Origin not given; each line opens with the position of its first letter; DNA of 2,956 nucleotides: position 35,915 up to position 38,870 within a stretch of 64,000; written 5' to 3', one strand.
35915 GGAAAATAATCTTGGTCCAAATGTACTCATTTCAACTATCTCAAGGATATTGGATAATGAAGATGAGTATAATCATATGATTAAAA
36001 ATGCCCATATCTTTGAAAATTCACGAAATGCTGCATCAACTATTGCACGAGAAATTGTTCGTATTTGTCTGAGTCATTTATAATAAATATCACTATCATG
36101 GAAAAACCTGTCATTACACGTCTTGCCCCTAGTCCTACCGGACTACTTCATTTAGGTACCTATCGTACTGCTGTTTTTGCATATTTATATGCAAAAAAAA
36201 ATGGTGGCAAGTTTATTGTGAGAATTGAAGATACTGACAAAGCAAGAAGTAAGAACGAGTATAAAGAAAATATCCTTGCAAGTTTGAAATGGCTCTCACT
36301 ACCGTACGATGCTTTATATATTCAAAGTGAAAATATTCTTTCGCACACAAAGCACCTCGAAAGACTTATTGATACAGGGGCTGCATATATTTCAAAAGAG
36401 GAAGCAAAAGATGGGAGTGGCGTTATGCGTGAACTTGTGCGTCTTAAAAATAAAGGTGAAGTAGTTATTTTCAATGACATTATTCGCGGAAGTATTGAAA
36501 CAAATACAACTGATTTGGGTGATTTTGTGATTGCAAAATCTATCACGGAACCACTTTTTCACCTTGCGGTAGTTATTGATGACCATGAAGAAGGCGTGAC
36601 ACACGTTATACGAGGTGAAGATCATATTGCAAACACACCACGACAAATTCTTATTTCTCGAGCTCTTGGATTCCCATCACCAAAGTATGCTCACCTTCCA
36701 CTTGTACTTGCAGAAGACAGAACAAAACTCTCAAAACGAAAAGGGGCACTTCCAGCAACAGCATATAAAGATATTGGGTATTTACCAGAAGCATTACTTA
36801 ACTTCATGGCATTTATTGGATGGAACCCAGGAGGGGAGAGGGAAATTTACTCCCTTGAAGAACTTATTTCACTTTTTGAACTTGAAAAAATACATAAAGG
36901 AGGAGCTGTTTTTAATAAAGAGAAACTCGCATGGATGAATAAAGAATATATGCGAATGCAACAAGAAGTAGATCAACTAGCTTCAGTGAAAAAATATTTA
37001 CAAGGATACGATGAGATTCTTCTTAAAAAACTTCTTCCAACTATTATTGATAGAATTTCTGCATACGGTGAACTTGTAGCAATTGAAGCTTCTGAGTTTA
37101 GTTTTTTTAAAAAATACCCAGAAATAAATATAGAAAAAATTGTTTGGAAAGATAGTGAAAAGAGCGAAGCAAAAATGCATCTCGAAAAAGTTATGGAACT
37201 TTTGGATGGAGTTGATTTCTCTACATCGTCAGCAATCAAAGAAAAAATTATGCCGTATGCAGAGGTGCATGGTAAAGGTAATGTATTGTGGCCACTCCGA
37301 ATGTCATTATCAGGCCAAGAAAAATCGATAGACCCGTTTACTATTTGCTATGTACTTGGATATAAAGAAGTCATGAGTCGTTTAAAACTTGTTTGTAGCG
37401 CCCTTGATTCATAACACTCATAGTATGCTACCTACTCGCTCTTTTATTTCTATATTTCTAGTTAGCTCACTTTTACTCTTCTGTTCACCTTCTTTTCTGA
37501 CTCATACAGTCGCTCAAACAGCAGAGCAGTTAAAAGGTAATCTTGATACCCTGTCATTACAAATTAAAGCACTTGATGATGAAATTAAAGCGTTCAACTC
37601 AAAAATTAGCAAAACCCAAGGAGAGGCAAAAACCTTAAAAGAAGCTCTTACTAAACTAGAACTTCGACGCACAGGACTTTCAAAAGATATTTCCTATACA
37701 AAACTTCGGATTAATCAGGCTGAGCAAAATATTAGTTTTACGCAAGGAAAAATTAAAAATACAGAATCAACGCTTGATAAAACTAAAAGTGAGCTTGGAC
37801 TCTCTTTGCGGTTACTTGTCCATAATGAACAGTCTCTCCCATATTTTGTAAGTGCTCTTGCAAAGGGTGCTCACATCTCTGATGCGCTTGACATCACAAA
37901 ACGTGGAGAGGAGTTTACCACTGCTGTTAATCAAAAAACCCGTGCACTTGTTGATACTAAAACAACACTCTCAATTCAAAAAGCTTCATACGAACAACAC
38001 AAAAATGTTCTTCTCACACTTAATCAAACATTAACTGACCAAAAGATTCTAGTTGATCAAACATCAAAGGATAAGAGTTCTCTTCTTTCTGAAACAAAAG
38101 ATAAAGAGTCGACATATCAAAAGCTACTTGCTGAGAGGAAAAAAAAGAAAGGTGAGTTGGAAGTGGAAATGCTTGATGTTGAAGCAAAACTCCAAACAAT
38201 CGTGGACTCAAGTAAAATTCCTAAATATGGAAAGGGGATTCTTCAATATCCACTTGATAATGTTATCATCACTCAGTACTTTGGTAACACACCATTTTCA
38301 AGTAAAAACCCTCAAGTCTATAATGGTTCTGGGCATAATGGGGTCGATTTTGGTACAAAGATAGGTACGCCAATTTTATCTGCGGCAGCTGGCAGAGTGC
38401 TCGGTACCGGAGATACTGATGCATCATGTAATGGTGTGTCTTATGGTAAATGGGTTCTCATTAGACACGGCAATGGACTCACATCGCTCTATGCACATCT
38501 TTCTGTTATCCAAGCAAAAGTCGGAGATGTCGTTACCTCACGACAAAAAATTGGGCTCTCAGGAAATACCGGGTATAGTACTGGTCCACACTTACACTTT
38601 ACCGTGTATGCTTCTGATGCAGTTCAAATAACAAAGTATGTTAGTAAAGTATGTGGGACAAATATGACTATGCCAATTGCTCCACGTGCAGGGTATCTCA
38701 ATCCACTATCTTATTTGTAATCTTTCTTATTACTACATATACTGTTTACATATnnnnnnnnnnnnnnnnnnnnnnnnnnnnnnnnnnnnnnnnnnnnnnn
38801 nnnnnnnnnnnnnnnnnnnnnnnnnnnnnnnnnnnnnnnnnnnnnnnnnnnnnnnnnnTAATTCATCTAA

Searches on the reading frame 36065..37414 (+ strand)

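Call 10: search_protein_families(library=pfam, proteins=[window:36065-37414:+], max_evalue=1)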
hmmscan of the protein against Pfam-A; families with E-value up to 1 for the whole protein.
window:36065-37414:+ (449 aa): 4 families
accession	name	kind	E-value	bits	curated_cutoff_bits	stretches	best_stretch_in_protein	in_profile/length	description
PF00749.27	tRNA-synt_1c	-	1.5e-76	257.7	23.4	2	122-290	143-314/314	tRNA synthetases class I (E and Q), catalytic domain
PF19269.4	Anticodon_2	-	1e-14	55.6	23.6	1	310-441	8-138/141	Anticodon binding domain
PF01921.24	tRNA-synt_1f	-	0.0055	16.1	27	1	177-260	234-319/360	tRNA synthetases class I (K)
PF07791.16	Imm11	-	0.22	11.3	22.1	0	359-392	96-128/194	Immunity protein family (Imm11)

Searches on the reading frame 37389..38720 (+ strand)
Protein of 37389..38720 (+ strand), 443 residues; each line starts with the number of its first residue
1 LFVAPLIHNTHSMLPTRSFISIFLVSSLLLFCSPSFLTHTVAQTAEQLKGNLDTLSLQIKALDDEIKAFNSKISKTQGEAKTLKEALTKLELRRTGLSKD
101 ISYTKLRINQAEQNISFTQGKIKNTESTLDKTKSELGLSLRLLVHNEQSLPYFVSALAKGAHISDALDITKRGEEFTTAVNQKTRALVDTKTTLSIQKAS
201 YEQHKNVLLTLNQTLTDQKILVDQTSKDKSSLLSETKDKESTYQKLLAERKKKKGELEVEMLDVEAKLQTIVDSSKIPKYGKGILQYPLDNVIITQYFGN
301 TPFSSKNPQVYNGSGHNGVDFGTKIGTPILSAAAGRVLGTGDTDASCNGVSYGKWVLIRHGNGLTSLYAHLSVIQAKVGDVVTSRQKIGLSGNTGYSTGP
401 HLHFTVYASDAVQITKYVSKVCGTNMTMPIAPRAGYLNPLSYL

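Call 10: search_protein_families(library=pfam, proteins=[window:37389-38720:+], max_evalue=1)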
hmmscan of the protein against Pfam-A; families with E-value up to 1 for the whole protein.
window:37389-38720:+ (443 aa): 9 families
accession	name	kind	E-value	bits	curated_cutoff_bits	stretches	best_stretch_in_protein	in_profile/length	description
PF01551.29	Peptidase_M23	-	8.5e-27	93.6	28.7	1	315-408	2-89/96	Peptidase family M23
PF01920.25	Prefoldin_2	-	0.011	16.1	27.6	1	34-81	53-100/106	Prefoldin subunit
PF11932.13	DUF3450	-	0.022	14.5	32.6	1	46-129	12-95/241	Protein of unknown function (DUF3450)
PF07889.17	DUF1664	-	0.12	12.9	34.6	1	41-98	43-100/124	Protein of unknown function (DUF1664)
PF00038.26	Filament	-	0.28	11.2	40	1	44-138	190-281/313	Intermediate filament protein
PF24922.1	ACBP4_C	-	0.39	11.4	31.2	1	57-106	3-52/105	Acyl-CoA-binding domain-containing protein 4-6, C-terminal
PF10779.14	XhlA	-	0.63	10.7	34.7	0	104-134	17-46/67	Haemolysin XhlA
PF12296.13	HsbA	-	0.82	10.6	33.5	1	46-90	2-42/121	Hydrophobic surface binding protein A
PF21007.2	FBF1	-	0.83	8.6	45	1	46-149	358-461/524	Fas-binding factor 1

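Call 14: find_encoding_contigs(protein=window:37389-38720:+, flank=10000, max_places=10)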
Protein window:37389-38720:+ (443 aa): no gene with exactly this product is on record in the collection.

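Call 33: find_encoding_contigs(protein=window:37425-38720:+, flank=10000, max_places=10)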
Protein window:37425-38720:+ (431 aa): 6 contigs read that carry it; 1 place shown.
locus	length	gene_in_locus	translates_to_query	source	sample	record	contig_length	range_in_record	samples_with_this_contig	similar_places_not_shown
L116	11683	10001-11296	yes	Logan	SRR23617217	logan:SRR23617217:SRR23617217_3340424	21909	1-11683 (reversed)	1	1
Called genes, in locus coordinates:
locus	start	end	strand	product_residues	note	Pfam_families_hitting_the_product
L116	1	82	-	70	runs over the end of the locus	-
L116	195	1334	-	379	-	-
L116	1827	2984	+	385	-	PF00704:Glyco_hydro_18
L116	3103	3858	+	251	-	PF02616:SMC_ScpA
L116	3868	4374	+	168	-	PF04079:SMC_ScpB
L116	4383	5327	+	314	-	PF00768:Peptidase_S11, PF13354:Beta-lactamase2 (faint)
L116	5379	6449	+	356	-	PF00953:Glycos_transf_4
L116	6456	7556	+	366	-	PF01098:FTSW_RODA_SPOVE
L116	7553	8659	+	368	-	PF03033:Glyco_transf_28, PF04101:Glyco_tran_28_C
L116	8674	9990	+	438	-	PF00749:tRNA-synt_1c, PF19269:Anticodon_2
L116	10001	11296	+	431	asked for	PF01551:Peptidase_M23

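Call 85: find_homologous_proteins(query=window:37425-38720:+, max_evalue=1e-40)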
Query window:37425-38720:+ (431 aa): 5043 proteins with E <= 1e-40 among 8000 candidates; the best 120 are listed.
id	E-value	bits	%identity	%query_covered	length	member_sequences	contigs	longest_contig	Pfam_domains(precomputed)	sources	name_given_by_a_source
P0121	3.2e-276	933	100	100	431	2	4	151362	PF01551.30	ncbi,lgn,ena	-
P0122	4.7e-233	791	84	100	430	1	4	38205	PF01551.30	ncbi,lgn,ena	-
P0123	5.0e-230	781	82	100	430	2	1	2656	PF01551.30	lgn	-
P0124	2.4e-226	769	82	99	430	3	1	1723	PF01551.30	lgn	-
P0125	1.1e-225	767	81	100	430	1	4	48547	PF25994.1,PF01551.30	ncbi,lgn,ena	-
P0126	1.4e-225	767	81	100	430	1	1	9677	PF25994.1,PF01551.30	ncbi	-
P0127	2.7e-224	762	81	99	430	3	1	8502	PF01551.30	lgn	-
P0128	7.3e-224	761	80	100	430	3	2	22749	PF25994.1,PF01551.30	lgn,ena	-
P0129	1.1e-223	760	80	100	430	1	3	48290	PF01551.30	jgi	jgi:murein DD-endopeptidase MepM/ murein hydrolase activator NlpD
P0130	4.1e-222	755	80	100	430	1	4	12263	PF01551.30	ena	-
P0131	5.2e-222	755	81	99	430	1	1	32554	PF01551.30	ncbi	-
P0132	6.4e-222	754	79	100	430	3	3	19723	PF01551.30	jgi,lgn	jgi:murein DD-endopeptidase MepM/ murein hydrolase activator NlpD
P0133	1.4e-221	753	81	99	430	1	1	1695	PF01551.30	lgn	-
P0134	2.1e-221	753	80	99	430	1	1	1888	PF25994.1,PF01551.30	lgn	-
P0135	3.5e-221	752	81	99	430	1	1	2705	PF01551.30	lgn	-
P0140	8.2e-220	747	79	99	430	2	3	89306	PF01551.30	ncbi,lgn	-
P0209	2.7e-187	640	67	100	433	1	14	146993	PF01551.30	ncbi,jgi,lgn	jgi:murein DD-endopeptidase MepM/ murein hydrolase activator NlpD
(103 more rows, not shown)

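Call 86: find_encoding_contigs(protein=P0122, flank=6000, max_places=3)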
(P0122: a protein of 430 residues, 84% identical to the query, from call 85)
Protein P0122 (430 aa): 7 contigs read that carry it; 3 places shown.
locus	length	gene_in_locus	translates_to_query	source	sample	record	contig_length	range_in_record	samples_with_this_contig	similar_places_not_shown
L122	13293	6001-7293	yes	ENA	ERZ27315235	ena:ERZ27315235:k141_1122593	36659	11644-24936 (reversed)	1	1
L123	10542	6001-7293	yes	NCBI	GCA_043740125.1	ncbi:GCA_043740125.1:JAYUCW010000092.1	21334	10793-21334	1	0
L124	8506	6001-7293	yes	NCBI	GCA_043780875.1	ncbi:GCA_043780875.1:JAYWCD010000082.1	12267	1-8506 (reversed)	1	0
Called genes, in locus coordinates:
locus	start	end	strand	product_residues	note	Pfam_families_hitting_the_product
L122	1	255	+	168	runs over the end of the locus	PF04079:SMC_ScpB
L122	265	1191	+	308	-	PF00768:Peptidase_S11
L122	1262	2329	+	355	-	PF00953:Glycos_transf_4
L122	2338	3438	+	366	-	PF01098:FTSW_RODA_SPOVE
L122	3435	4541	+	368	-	PF03033:Glyco_transf_28, PF04101:Glyco_tran_28_C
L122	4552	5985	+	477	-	PF00749:tRNA-synt_1c, PF19269:Anticodon_2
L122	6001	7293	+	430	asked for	PF01551:Peptidase_M23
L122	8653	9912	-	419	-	PF00587:tRNA-synt_2b, PF03129:HGTP_anticodon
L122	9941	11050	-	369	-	PF02163:Peptidase_M50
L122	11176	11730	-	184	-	PF01765:RRF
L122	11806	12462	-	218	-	PF13177:DNA_pol3_delta2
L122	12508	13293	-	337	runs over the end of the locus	PF00022:Actin, PF06723:MreB_Mbl, PF00012:HSP70, PF14450:FtsA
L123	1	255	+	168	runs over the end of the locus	PF04079:SMC_ScpB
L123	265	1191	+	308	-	PF00768:Peptidase_S11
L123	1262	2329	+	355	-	PF00953:Glycos_transf_4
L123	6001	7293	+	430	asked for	PF01551:Peptidase_M23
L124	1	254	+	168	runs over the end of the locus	PF04079:SMC_ScpB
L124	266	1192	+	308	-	PF00768:Peptidase_S11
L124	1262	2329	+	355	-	PF00953:Glycos_transf_4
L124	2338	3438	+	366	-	PF01098:FTSW_RODA_SPOVE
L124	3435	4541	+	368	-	PF03033:Glyco_transf_28, PF04101:Glyco_tran_28_C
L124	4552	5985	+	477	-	PF00749:tRNA-synt_1c, PF19269:Anticodon_2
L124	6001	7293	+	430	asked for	PF01551:Peptidase_M23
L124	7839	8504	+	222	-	?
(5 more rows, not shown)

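Call 87: find_encoding_contigs(protein=P0125, flank=6000, max_places=3)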
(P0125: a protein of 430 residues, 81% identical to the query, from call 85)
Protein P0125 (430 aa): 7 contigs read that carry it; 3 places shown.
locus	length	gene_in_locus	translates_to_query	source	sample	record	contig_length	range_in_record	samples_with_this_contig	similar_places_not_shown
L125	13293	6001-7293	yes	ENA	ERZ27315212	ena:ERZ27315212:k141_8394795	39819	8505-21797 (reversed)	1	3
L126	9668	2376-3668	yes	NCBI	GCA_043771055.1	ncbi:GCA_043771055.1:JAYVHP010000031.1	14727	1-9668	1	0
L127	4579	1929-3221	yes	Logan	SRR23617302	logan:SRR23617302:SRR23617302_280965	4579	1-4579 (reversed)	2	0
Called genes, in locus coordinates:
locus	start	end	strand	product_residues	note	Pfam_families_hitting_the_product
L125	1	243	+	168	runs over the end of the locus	PF04079:SMC_ScpB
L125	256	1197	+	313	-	PF00768:Peptidase_S11, PF13354:Beta-lactamase2 (faint)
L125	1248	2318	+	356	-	PF00953:Glycos_transf_4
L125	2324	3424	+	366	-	PF01098:FTSW_RODA_SPOVE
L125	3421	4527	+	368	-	PF03033:Glyco_transf_28, PF04101:Glyco_tran_28_C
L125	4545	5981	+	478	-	PF00749:tRNA-synt_1c, PF19269:Anticodon_2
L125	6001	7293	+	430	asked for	PF25994:HH_AprE (weak), PF01551:Peptidase_M23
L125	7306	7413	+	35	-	-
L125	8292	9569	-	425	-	PF00587:tRNA-synt_2b, PF03129:HGTP_anticodon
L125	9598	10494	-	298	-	-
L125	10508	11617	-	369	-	PF02163:Peptidase_M50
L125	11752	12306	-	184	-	PF01765:RRF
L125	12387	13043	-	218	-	PF13177:DNA_pol3_delta2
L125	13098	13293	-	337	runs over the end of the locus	PF00022:Actin, PF06723:MreB_Mbl, PF00012:HSP70, PF14450:FtsA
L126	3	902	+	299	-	?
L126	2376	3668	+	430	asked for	PF25994:HH_AprE (weak), PF01551:Peptidase_M23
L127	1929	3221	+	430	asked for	PF25994:HH_AprE (weak), PF01551:Peptidase_M23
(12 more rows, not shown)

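Call 91: search_protein_families(library=pfam, proteins=[L124:7839-8504:+, L125:9598-10494:-, L125:7306-7413:+], max_evalue=0.01)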
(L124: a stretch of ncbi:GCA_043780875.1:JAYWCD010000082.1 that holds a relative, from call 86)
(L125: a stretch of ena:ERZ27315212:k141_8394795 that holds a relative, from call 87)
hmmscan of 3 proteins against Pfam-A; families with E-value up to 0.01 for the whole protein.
L124:7839-8504:+ (222 aa): 0 families

L125:9598-10494:- (298 aa): 0 families

L125:7306-7413:+ (35 aa): 0 families

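Call 92: find_encoding_contigs(protein=P0140, flank=4000, max_places=10)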
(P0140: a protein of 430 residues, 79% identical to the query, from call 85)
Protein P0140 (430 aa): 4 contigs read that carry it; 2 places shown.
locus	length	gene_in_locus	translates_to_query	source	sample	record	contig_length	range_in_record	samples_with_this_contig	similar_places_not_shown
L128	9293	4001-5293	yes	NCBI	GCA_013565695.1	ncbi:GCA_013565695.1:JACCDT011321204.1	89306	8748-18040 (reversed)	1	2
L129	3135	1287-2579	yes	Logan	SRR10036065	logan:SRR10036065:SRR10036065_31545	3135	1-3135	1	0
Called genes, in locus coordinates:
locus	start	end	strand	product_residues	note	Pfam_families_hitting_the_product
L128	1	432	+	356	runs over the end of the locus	PF00953:Glycos_transf_4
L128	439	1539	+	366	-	PF01098:FTSW_RODA_SPOVE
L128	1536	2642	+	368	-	PF03033:Glyco_transf_28, PF04101:Glyco_tran_28_C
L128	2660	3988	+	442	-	PF00749:tRNA-synt_1c, PF19269:Anticodon_2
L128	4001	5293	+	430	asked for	PF01551:Peptidase_M23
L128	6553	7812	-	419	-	PF00587:tRNA-synt_2b, PF03129:HGTP_anticodon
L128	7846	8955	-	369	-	PF02163:Peptidase_M50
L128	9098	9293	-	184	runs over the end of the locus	PF01765:RRF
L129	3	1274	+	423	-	?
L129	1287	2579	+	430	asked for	PF01551:Peptidase_M23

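Call 93: find_encoding_contigs(protein=P0209, flank=4000, max_places=10)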
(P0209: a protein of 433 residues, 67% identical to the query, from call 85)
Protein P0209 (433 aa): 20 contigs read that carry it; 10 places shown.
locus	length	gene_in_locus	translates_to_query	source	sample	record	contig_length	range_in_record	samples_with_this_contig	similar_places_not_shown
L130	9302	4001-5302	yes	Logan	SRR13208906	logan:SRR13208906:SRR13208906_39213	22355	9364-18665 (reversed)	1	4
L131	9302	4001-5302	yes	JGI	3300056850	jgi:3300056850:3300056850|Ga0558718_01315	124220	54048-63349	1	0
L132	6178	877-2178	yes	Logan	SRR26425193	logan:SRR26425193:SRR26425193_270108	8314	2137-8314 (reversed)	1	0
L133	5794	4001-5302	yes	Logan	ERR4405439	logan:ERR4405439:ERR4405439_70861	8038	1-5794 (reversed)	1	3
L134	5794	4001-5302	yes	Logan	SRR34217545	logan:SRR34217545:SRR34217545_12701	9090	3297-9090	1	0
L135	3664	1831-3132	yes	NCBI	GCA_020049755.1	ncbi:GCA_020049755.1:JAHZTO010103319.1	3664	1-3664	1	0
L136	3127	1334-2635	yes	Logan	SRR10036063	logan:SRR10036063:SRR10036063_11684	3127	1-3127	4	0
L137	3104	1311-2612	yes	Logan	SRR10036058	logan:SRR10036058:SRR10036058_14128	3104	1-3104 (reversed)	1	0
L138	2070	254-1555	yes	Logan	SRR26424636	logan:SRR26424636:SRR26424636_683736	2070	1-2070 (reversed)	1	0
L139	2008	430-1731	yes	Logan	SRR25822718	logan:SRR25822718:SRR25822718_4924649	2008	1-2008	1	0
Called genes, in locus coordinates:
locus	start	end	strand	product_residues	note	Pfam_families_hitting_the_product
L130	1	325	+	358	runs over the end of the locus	PF00953:Glycos_transf_4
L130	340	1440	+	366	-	PF01098:FTSW_RODA_SPOVE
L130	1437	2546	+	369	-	PF03033:Glyco_transf_28, PF04101:Glyco_tran_28_C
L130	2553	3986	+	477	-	PF00749:tRNA-synt_1c, PF19269:Anticodon_2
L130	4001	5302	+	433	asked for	PF01551:Peptidase_M23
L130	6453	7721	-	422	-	PF00587:tRNA-synt_2b, PF03129:HGTP_anticodon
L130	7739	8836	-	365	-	PF02163:Peptidase_M50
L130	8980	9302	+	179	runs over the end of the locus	-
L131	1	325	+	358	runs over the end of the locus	PF00953:Glycos_transf_4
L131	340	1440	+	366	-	PF01098:FTSW_RODA_SPOVE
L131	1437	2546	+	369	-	PF03033:Glyco_transf_28, PF04101:Glyco_tran_28_C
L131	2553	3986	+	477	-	PF00749:tRNA-synt_1c, PF19269:Anticodon_2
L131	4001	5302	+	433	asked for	PF01551:Peptidase_M23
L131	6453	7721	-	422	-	PF00587:tRNA-synt_2b, PF03129:HGTP_anticodon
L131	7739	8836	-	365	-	PF02163:Peptidase_M50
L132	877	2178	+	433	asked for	PF01551:Peptidase_M23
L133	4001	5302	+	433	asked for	PF01551:Peptidase_M23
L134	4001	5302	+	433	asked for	PF01551:Peptidase_M23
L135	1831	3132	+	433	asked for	PF01551:Peptidase_M23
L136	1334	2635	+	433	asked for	PF01551:Peptidase_M23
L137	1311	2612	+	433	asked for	PF01551:Peptidase_M23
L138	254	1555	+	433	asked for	PF01551:Peptidase_M23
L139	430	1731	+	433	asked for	PF01551:Peptidase_M23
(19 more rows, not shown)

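Call 133: search_protein_families(library=ncbifam, proteins=[L124:7839-8504:+], max_evalue=0.001)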
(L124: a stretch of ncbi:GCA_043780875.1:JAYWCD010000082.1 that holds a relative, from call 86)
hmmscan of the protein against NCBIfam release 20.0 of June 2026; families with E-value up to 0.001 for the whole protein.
L124:7839-8504:+ (222 aa): 6 families
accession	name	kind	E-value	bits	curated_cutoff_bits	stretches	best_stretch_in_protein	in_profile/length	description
NF048019.1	IS256_Zn_var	equivalog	1.5e-42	146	150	1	8-218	2-210/304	IS256 family transposase, variant Zn-binding type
NF033544.1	transpos_IS1249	exception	2.2e-19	69.9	300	1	4-208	2-204/382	IS1249 family transposase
NF050000.1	IS1_IS1595_Zn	domain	4.4e-09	36.7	28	1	6-37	1-33/34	IS1/IS1595 family N-terminal zinc-binding domain-containing protein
NF048018.1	IS256_N_4Cys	domain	9.1e-09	35.8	27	1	5-35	1-31/31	transposase-like zinc-binding domain-containing protein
NF033558.1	transpos_IS1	equivalog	2e-07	31.1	100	1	6-71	1-71/199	IS1 family transposase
NF033543.2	transpos_IS256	equivalog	0.00019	20.6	150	1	83-185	115-226/338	IS256 family transposase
